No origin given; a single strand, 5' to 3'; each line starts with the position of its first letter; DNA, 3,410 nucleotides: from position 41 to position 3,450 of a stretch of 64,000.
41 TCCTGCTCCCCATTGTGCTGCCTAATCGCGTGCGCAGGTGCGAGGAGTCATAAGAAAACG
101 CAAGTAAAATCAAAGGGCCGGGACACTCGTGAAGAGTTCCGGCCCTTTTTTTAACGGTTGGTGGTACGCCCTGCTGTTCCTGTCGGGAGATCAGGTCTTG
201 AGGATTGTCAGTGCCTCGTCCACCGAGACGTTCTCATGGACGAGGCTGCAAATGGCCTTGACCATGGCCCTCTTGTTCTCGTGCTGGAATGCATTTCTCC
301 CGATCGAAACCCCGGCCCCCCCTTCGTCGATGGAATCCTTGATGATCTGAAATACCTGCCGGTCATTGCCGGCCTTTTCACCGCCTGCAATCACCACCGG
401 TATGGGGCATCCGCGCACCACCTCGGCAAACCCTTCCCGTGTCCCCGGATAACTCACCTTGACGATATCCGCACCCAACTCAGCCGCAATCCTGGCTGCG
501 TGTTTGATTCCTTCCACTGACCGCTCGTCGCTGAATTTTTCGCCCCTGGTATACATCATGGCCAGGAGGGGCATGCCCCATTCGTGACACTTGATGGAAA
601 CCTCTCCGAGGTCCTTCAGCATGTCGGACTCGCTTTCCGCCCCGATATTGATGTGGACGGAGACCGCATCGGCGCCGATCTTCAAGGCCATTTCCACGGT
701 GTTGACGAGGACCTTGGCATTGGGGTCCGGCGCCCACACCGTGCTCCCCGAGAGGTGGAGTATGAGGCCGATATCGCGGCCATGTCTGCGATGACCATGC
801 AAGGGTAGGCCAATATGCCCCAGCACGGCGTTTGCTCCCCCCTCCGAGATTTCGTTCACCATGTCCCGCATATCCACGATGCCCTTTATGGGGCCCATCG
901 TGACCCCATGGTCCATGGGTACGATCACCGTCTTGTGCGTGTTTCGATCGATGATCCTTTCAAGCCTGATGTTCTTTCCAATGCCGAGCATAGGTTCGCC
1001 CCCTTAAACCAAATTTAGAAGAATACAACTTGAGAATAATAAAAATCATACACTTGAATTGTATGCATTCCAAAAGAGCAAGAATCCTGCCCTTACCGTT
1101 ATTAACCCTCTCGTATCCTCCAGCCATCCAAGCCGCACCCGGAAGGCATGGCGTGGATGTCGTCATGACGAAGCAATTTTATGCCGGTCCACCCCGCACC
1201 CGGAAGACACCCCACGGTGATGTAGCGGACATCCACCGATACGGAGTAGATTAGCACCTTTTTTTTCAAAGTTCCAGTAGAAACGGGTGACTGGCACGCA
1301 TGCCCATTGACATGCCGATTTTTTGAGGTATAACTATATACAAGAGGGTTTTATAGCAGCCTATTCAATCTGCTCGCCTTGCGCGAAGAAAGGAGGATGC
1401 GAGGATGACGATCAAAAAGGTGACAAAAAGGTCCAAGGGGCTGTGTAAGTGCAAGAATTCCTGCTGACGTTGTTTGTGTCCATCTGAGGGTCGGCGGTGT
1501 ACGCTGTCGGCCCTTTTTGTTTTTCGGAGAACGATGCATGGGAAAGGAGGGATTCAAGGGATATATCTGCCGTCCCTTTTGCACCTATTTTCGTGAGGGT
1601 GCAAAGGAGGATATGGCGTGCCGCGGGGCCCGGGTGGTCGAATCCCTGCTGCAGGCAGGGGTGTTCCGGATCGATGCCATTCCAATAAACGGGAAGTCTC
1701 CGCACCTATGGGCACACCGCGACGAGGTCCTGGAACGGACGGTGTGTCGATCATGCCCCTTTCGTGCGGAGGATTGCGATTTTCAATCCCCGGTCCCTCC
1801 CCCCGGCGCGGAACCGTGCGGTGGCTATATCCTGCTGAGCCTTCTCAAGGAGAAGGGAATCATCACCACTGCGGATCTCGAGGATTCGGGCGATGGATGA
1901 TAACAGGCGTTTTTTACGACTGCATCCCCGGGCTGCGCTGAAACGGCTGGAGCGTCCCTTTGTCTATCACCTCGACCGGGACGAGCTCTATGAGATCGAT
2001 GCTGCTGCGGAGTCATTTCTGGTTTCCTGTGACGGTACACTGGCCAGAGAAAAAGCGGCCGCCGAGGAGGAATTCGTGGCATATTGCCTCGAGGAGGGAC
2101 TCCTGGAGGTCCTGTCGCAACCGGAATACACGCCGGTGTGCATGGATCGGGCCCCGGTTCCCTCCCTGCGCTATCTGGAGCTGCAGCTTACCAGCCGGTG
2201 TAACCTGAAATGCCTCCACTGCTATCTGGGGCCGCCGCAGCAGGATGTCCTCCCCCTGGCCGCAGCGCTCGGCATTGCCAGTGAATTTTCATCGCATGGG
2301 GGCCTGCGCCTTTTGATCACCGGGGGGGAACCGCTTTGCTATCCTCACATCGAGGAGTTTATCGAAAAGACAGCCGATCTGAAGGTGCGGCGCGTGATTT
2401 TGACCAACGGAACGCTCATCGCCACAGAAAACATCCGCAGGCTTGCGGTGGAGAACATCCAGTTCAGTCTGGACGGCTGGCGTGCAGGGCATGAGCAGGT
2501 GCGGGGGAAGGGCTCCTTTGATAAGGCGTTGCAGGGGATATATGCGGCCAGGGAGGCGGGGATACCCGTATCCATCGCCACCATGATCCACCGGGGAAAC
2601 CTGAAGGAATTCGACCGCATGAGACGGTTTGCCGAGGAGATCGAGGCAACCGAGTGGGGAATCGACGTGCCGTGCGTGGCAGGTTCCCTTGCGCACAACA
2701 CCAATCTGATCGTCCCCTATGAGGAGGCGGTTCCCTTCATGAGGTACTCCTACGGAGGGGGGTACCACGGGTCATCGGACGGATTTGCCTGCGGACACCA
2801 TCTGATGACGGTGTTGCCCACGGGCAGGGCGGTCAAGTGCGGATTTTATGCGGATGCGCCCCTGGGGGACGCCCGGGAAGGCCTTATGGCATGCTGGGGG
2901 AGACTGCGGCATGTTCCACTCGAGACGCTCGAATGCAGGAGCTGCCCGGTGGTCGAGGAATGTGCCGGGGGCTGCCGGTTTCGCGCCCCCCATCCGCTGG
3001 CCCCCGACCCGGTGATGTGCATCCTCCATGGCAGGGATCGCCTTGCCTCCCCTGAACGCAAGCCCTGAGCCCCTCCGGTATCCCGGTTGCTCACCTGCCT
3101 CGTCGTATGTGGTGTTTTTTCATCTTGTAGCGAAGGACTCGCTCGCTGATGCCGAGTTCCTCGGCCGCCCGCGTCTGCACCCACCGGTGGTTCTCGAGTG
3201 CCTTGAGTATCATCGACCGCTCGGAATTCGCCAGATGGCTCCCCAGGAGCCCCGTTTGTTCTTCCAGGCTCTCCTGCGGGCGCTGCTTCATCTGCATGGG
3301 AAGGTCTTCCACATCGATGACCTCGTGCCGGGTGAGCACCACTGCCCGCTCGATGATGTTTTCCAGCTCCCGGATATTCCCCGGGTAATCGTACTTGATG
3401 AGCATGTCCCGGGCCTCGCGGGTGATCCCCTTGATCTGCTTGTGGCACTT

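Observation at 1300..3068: Compact Cys-rich micro-ORF, Cys-rich protein and radical SAM/SPASM operon: a candidate novel RiPP-like maturation cluster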

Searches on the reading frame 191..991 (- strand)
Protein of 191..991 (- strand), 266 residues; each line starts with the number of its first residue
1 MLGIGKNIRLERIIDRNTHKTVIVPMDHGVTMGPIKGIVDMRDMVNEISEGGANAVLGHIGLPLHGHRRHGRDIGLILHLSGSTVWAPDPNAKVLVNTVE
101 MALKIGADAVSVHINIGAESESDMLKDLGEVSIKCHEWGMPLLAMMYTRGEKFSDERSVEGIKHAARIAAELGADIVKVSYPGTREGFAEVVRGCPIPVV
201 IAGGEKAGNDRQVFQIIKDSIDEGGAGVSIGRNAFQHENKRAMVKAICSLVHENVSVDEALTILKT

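Call 3: search_protein_families(library=pfam, proteins=[window:191-991:-], max_evalue=0.1)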
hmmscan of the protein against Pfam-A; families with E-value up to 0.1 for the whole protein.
window:191-991:- (266 aa): 4 families
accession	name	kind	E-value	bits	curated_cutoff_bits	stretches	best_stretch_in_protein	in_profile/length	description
PF01791.15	DeoC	-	1.7e-62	211.5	23.8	1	21-237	1-229/229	DeoC/LacD family aldolase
PF01261.30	AP_endonuc_2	-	0.021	15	31.1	1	102-185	4-92/249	Xylose isomerase-like TIM barrel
PF25509.1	DUF7916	-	0.04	13.4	27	1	86-190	110-209/296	Domain of unknown function (DUF7916)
PF00215.30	OMPdecase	-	0.045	14.1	27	1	97-247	65-221/221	Orotidine 5'-phosphate decarboxylase / HUMPS family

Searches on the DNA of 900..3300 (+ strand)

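Call 5: search_rna_families(source=window, start=900, end=3300, threshold=evalue, max_evalue=1)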
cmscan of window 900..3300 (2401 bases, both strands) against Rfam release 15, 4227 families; matches with E-value up to 1: 0.
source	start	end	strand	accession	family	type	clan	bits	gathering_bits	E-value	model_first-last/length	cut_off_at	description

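Call 73: search_rna_families(sources=[L003, L005, L008, L010, L012, L016, L017, L019, L021, L023, L030, L033], threshold=gathering)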
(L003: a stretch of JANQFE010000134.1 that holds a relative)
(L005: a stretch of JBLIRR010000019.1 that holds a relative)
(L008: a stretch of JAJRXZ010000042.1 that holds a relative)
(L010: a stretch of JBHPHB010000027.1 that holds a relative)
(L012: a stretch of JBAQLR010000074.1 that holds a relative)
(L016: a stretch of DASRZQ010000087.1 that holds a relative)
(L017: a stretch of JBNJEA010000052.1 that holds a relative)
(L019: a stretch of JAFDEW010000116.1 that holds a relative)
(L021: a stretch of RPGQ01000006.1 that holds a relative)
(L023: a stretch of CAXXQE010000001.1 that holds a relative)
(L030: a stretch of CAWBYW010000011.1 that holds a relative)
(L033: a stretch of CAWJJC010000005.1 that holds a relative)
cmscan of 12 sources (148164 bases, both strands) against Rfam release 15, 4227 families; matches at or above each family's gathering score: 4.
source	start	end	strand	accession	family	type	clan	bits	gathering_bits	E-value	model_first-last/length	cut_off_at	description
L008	713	785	-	RF00005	tRNA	Gene; tRNA;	CL00001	73.5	29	7.9e-14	1-71/71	no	tRNA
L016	5377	5455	-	RF03167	c-di-GMP-I-GGC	Cis-reg; riboswitch;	CL00126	64.1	59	1.9e-12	1-80/80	no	c-di-GMP-I-GGC riboswitch aptamer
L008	610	682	-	RF00005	tRNA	Gene; tRNA;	CL00001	58.9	29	8.4e-10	1-71/71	no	tRNA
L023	2987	3072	-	RF01749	pan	Cis-reg;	-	43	36.2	0.00094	1-92/92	no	pan motif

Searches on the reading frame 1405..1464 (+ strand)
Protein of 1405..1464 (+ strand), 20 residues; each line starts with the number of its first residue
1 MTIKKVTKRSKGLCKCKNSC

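Call 4: search_protein_families(library=ncbifam, proteins=[window:1405-1464:+], max_evalue=0.1)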
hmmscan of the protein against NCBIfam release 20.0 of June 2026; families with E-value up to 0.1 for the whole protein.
seq(20 aa): 0 families

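Call 70: list_cluster_members(proteins=[window:1405-1464:+, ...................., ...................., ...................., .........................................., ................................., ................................, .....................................])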
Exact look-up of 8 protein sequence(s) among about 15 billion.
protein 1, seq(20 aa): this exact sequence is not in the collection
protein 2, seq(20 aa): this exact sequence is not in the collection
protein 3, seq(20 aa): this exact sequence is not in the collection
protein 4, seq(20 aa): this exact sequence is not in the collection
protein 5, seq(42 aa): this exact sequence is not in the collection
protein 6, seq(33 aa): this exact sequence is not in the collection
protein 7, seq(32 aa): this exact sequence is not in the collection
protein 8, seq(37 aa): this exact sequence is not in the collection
